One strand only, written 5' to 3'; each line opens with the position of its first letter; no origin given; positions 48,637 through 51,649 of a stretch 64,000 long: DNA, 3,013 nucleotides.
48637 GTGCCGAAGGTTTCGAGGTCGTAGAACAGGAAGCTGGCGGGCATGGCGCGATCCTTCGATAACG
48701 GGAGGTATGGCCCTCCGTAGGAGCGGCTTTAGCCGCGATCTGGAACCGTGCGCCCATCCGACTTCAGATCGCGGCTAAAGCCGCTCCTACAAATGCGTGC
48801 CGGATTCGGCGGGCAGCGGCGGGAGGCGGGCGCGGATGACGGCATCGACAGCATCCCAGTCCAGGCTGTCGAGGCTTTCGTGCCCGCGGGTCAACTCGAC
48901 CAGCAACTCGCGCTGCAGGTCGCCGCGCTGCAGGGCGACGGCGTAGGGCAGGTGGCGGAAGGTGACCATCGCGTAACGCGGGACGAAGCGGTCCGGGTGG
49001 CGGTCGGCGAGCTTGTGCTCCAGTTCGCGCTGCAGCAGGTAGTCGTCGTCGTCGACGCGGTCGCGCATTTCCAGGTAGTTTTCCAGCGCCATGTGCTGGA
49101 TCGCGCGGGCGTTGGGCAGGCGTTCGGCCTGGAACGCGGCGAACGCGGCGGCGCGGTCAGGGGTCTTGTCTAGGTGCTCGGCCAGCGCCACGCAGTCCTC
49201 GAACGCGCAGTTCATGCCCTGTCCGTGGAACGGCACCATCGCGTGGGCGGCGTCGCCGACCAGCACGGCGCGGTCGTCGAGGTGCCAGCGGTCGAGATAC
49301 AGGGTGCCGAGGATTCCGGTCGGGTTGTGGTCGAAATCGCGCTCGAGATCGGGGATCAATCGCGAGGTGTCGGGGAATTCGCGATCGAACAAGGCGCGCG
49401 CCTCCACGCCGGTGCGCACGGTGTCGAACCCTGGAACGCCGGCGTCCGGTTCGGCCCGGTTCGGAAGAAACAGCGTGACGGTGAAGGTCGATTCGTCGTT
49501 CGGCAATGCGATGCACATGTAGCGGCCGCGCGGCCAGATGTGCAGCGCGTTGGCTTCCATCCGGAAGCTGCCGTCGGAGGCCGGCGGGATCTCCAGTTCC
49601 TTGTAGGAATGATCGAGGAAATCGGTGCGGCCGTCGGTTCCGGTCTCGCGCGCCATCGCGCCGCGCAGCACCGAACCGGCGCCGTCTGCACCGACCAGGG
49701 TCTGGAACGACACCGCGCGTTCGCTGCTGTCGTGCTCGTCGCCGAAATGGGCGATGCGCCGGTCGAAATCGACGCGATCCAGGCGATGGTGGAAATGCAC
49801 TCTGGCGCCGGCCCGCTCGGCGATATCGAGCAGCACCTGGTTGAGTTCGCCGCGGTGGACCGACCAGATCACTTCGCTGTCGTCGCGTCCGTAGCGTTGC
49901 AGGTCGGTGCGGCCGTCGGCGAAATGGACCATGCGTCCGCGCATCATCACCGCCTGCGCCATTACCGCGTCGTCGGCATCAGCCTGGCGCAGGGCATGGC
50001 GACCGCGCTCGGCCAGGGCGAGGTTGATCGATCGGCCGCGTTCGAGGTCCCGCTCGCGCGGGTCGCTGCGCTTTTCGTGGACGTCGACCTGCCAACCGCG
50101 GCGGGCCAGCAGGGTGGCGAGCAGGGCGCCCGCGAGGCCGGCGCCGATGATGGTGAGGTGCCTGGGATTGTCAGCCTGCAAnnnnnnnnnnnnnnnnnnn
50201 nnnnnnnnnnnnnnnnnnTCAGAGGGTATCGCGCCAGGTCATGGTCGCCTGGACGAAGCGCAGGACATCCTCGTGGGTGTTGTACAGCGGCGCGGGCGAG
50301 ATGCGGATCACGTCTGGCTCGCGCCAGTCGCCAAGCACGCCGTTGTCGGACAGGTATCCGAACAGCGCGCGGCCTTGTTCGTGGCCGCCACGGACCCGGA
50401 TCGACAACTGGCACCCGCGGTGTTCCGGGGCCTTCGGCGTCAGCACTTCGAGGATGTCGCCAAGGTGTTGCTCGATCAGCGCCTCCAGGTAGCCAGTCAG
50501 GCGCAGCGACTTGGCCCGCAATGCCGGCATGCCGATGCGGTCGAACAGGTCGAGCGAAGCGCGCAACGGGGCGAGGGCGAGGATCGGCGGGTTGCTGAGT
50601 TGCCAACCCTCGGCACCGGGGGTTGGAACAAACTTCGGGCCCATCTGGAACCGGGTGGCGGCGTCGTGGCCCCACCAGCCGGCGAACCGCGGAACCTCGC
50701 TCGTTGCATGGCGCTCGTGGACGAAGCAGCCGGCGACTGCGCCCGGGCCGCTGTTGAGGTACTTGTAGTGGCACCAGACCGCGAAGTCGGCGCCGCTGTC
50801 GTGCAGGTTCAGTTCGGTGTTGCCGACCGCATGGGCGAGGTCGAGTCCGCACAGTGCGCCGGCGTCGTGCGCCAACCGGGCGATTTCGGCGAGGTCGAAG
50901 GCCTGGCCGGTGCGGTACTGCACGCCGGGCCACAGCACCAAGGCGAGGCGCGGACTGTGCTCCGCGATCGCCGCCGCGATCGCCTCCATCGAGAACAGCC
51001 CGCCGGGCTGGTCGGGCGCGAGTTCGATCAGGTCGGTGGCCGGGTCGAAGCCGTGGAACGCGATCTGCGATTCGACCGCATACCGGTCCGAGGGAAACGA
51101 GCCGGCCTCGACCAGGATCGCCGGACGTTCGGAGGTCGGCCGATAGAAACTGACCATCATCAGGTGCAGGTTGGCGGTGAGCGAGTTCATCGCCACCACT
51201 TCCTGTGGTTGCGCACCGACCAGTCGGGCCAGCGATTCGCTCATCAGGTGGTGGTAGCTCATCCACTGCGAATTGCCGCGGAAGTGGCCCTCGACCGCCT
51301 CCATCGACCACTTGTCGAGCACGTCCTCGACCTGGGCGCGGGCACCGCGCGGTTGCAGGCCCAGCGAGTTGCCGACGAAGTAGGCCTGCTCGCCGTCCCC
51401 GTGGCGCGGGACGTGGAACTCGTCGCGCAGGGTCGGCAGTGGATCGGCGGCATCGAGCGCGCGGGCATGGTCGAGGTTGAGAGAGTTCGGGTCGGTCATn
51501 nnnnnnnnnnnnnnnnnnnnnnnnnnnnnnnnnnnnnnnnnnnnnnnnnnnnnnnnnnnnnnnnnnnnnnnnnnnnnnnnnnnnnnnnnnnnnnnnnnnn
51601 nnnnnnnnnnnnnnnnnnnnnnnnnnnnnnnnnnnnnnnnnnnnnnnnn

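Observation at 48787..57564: Tryptophan catabolic cluster without the known lower pathway: the atypical SDR may be the missing reductase to 2-oxoadipate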

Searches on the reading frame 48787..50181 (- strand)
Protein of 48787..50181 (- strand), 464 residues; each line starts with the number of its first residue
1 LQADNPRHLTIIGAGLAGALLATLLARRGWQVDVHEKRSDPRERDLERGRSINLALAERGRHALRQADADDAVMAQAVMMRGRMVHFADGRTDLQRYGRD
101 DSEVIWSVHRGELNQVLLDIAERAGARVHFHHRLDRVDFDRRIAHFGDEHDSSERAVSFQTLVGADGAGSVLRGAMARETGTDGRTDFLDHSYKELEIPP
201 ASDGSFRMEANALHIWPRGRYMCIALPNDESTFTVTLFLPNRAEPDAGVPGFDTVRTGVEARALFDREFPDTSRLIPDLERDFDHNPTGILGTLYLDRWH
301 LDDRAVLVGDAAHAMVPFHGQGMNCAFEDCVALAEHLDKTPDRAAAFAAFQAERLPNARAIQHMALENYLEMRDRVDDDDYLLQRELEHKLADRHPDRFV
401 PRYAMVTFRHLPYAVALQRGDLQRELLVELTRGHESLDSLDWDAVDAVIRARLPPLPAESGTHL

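Call 4: search_protein_families(library=ncbifam, proteins=[window:48787-50181:-], max_evalue=0.00001)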
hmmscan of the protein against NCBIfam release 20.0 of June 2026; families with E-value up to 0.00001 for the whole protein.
window:48787-50181:- (464 aa): 58 families (the best 25 are shown)
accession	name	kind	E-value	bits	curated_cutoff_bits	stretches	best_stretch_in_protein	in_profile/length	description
NF053548.1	violacein_VioC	equivalog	2.3e-41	142.3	760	1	9-414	4-410/429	NADP-dependent violacein biosynthesis oxygenase VioC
NF005313.0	PRK06847.1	subfamily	3.8e-25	88.6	372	2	298-367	278-346/375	hypothetical protein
NF005720.0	PRK07538.1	subfamily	3.3e-22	79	400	2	9-176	5-173/418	hypothetical protein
NF004829.0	PRK06183.1-3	subfamily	1e-20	74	390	2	297-367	283-355/520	bifunctional 3-(3-hydroxy-phenyl)propionate/3-hydroxycinnamic acid hydroxylase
TIGR01988.1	Ubi-OHases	subfamily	2.4e-20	72.7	224.65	2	300-348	275-323/387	ubiquinone biosynthesis hydroxylase, UbiH/UbiF/VisC/COQ6 family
NF005452.0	PRK07045.1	equivalog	3.4e-20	72.3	397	2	291-362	274-348/388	putative monooxygenase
NF005243.0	PRK06753.1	equivalog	6.8e-20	71.3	365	1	9-361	3-327/374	hypothetical protein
TIGR02032.1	GG-red-SF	subfamily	4.5e-19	69.3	158.8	1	11-177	5-156/297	geranylgeranyl reductase family protein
TIGR01984.1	UbiH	equivalog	1.5e-16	60.2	392.2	2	295-353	268-329/382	2-octaprenyl-6-methoxyphenyl hydroxylase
NF005062.0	PRK06475.1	equivalog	9.1e-16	57.7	524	1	302-362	292-351/401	FAD-binding protein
NF045577.1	FAD_mono_MbnF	equivalog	9.4e-16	57.5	800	2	10-177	8-183/531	methanobactin biosynthesis FAD monooxygenase MbnF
NF006021.0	PRK08163.1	equivalog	2.2e-15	56.6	459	1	298-363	283-348/398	3-hydroxybenzoate 6-monooxygenase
NF005566.0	PRK07236.1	subfamily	2.3e-15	56.4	333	2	302-365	304-368/386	hypothetical protein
NF033623.1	urate_HpxO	equivalog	5.4e-15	55.2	500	1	296-363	270-337/381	FAD-dependent urate hydroxylase HpxO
NF004780.0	PRK06126.1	subfamily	5.8e-15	54.6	445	1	302-377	303-381/552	hypothetical protein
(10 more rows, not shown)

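Call 5: search_protein_families(library=pfam, proteins=[window:48787-50181:-], max_evalue=0.00001)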
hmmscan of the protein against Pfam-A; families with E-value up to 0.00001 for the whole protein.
window:48787-50181:- (464 aa): 3 families
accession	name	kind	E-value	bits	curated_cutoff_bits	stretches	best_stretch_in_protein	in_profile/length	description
PF01494.25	FAD_binding_3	-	7.1e-25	88.4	22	1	10-361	5-345/349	FAD binding domain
PF01266.30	DAO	-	3.1e-08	34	27.9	0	9-41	2-34/353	FAD dependent oxidoreductase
PF13450.12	NAD_binding_8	-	2.1e-06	28.4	21.9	1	11-41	1-31/68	NAD(P)-binding Rossmann-like domain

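Call 95: search_solved_structures(query=window:48787-50181:-, max_evalue=1e-20, show_alignments=0)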
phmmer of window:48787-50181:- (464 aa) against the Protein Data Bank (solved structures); distinct sequences matched with E-value up to 1e-20: 10.
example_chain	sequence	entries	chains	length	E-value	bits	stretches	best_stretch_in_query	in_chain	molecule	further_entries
5fn0_A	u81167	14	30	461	9e-152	509.3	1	3-457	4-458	KYNURENINE 3-MONOOXYGENASE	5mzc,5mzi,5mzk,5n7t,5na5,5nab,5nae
5x6p_A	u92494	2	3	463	9.1e-152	509.2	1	3-457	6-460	Kynurenine 3-monooxygenase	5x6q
6fox_A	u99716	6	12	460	9.6e-152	509.2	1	3-457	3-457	Kynurenine 3-monooxygenase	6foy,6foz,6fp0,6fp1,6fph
5y66_A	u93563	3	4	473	1.7e-151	508.4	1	3-457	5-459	Kynurenine 3-monooxygenase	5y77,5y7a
6lkd_A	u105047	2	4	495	3.3e-81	276.7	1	7-427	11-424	Kynurenine 3-monooxygenase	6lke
5x68_A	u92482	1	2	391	1.3e-73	251.6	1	8-385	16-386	Kynurenine 3-monooxygenase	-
5x6r_A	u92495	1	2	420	2.8e-57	197.8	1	7-388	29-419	Kynurenine 3-monooxygenase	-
4j2w_A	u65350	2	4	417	3e-57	197.6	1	9-388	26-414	Kynurenine 3-monooxygenase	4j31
4j34_A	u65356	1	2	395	3.3e-57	197.5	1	9-388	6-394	Kynurenine 3-monooxygenase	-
4j33_A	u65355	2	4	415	3.7e-57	197.4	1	9-388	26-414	Kynurenine 3-monooxygenase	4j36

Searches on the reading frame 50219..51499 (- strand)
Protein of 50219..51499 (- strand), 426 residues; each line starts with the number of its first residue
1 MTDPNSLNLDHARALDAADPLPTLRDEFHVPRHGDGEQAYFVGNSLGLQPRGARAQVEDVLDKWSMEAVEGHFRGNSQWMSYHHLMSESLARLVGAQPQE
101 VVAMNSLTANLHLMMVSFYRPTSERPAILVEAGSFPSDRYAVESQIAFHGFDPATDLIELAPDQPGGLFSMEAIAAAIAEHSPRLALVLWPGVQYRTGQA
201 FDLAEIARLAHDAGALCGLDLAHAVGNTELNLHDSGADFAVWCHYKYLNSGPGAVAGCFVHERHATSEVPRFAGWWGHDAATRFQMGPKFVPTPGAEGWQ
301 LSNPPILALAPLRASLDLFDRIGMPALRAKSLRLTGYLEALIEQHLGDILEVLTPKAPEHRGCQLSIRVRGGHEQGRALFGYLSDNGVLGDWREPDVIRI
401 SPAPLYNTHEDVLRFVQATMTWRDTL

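Call 4: search_protein_families(library=ncbifam, proteins=[window:50219-51499:-], max_evalue=0.00001)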
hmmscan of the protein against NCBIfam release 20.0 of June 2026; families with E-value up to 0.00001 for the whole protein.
window:50219-51499:- (426 aa): 5 families
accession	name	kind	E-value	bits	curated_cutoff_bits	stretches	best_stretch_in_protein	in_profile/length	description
TIGR01814.1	kynureninase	equivalog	4.4e-139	463.8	246.4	1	13-422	2-398/400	kynureninase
TIGR01979.1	sufS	subfamily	8.2e-13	48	475.1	1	87-421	68-397/403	SufS family cysteine desulfurase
TIGR01977.1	am_tr_V_EF2568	hypoth_equivalog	6.6e-07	28.7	377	1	159-372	115-314/376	cysteine desulfurase family protein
TIGR03403.1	nifS_epsilon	equivalog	2.4e-06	26.6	587.7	1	166-263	125-217/382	NifS family cysteine desulfurase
TIGR01976.1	am_tr_V_VC1184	hypoth_equivalog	6.6e-06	25.7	352.35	0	195-255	169-229/401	cysteine desulfurase-like protein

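Call 5: search_protein_families(library=pfam, proteins=[window:50219-51499:-], max_evalue=0.00001)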
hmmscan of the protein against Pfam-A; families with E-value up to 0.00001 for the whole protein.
window:50219-51499:- (426 aa): 2 families
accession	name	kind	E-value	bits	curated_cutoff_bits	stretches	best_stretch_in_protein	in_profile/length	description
PF22580.2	KYNU_C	-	5.7e-26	90.8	27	1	327-418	1-89/90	Kynureninase C-terminal domain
PF00266.25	Aminotran_5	-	7.6e-13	48.6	21.5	1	63-376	25-323/371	Aminotransferase class-V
